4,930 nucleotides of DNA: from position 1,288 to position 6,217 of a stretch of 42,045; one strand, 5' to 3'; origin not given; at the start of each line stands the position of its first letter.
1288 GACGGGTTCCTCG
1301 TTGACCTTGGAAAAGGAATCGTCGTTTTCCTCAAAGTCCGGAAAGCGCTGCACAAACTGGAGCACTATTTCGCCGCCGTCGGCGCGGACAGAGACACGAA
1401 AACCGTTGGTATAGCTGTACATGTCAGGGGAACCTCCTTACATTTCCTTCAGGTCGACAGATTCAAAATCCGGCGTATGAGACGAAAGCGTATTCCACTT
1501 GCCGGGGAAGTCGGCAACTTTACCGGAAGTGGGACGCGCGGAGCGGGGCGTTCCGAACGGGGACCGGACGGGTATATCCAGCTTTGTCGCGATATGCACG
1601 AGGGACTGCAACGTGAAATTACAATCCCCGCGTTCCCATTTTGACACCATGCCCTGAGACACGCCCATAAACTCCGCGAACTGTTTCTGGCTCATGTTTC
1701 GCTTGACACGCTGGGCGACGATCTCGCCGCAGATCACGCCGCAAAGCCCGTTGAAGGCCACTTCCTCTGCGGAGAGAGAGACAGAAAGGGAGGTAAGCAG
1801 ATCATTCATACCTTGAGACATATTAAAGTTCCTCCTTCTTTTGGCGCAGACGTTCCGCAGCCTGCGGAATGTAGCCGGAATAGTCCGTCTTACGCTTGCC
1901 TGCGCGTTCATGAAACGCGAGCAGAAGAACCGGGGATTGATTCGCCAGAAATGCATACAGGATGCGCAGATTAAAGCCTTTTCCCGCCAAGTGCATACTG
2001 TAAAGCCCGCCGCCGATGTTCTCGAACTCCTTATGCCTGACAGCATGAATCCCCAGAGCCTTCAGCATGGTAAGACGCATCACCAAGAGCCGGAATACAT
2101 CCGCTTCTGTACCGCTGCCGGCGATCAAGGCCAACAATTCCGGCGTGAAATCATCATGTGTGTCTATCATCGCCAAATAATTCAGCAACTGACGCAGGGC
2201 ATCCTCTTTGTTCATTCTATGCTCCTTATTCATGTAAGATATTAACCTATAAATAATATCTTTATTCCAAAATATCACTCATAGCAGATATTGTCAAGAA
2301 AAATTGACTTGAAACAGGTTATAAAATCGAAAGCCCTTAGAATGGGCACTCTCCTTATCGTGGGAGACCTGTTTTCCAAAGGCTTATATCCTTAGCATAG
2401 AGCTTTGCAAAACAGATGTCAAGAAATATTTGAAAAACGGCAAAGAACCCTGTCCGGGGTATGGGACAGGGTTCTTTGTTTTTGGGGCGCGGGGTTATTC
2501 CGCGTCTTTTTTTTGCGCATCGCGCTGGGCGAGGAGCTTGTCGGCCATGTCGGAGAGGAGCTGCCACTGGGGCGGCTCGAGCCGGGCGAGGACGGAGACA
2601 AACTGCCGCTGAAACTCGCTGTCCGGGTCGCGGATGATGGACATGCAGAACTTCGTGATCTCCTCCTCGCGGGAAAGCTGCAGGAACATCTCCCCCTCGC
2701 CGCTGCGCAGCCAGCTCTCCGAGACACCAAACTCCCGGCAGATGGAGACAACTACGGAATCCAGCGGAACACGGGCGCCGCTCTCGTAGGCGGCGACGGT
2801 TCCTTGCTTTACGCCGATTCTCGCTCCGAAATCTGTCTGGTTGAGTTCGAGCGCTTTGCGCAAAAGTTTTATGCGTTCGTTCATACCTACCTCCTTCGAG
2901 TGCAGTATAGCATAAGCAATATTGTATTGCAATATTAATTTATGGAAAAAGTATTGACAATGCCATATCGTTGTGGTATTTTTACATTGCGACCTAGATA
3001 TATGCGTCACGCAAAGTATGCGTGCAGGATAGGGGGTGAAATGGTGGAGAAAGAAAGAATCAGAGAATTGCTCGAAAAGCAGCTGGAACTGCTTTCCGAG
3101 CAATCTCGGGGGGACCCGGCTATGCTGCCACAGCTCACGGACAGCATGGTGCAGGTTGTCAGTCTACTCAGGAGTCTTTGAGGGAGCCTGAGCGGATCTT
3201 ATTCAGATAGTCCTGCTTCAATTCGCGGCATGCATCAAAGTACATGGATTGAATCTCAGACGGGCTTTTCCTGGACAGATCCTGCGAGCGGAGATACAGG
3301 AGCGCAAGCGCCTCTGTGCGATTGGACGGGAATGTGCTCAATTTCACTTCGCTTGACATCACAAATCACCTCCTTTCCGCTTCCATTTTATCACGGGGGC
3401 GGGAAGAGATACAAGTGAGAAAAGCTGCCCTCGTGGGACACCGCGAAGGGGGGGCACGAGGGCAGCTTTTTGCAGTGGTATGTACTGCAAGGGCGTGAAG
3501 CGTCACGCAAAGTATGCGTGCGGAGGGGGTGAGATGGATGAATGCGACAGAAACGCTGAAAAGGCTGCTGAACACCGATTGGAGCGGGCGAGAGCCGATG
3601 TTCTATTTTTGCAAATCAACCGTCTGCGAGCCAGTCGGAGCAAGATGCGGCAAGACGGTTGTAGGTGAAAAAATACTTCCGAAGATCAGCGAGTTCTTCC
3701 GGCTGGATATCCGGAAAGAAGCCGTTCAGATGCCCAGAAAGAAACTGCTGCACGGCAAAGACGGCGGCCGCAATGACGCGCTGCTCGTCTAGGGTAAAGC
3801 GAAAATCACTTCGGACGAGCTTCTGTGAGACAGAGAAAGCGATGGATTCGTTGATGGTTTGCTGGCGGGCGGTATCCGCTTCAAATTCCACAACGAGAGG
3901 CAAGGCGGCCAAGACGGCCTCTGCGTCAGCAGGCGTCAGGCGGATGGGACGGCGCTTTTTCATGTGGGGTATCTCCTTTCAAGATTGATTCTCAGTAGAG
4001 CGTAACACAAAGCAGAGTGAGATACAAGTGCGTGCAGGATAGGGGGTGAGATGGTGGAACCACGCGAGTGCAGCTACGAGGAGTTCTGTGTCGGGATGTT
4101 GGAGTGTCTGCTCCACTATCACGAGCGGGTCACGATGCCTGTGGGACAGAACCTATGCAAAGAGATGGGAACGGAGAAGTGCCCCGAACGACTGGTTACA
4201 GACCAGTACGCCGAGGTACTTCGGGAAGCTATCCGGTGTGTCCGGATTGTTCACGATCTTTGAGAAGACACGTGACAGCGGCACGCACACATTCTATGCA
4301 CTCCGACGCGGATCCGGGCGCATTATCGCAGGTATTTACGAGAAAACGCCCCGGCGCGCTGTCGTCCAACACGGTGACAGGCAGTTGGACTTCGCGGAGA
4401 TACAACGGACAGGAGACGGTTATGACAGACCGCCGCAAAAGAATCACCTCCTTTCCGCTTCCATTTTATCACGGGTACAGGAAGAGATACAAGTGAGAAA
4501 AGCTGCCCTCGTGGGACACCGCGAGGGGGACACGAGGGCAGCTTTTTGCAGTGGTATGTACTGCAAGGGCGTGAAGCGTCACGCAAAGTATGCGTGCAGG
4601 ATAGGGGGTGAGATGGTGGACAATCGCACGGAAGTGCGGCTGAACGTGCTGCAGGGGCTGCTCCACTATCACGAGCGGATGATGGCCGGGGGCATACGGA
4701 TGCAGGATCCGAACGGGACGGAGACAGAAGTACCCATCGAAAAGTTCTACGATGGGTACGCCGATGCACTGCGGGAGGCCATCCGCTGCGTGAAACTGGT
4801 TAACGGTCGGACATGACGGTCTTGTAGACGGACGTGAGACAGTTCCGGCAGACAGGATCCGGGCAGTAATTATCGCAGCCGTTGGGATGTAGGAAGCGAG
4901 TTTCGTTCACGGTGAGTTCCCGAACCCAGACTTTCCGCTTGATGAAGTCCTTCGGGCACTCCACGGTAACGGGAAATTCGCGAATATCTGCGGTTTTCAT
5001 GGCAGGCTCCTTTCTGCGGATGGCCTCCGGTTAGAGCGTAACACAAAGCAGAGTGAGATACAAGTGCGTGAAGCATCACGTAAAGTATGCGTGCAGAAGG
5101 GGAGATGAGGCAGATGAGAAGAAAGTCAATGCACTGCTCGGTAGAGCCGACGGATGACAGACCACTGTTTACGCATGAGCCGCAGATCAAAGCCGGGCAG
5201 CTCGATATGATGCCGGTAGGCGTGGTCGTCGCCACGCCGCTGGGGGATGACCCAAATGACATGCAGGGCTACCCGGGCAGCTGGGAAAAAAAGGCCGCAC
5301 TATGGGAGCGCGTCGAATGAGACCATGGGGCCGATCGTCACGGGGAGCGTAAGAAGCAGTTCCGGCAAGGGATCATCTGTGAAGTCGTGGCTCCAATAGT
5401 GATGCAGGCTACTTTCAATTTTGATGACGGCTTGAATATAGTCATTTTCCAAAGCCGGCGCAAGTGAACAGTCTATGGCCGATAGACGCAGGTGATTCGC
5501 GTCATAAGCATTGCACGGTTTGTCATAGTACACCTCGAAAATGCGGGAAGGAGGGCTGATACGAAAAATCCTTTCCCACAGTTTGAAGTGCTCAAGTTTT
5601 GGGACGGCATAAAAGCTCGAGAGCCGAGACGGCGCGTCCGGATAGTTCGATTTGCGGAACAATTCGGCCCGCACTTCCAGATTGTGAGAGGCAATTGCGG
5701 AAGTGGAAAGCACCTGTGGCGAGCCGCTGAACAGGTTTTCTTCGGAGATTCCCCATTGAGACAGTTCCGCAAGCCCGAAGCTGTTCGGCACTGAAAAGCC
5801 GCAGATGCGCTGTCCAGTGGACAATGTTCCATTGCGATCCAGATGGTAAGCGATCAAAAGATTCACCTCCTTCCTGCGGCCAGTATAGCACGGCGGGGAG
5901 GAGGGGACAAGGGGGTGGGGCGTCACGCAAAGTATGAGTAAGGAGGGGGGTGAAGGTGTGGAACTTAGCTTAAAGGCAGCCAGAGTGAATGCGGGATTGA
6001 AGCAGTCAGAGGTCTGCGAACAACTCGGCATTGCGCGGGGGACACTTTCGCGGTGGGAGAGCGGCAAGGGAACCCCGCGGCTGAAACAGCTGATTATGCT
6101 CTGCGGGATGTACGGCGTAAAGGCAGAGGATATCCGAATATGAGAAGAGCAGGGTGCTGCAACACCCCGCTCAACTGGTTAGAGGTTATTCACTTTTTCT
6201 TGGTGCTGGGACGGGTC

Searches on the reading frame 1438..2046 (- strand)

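Call 48: search_protein_families(library=pfam, proteins=[window:1438-2046:-], max_evalue=0.001)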
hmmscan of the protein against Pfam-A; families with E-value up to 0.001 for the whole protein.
window:1438-2046:- (202 aa): 2 families
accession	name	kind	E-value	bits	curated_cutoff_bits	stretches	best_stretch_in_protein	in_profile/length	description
PF01381.28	HTH_3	-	2.3e-10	40.8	23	1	111-160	3-52/55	Helix-turn-helix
PF13560.12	HTH_31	-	0.00085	20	27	0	113-149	10-47/64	Helix-turn-helix domain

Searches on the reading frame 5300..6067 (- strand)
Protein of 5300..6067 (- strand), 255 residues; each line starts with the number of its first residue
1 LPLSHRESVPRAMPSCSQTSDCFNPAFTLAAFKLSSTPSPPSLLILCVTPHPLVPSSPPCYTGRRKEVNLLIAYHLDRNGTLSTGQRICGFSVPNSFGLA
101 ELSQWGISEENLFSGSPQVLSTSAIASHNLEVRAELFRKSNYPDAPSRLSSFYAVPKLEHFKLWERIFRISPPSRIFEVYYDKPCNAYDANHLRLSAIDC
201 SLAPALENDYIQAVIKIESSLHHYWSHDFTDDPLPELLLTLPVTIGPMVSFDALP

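Call 48: search_protein_families(library=pfam, proteins=[window:5300-6067:-], max_evalue=0.001)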
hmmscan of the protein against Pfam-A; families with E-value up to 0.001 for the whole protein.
window:5300-6067:- (255 aa): 1 family
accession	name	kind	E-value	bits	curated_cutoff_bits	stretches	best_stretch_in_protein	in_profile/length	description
PF10386.15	DUF2441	-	0.0004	20.8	25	1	131-169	56-94/141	Protein of unknown function (DUF2441)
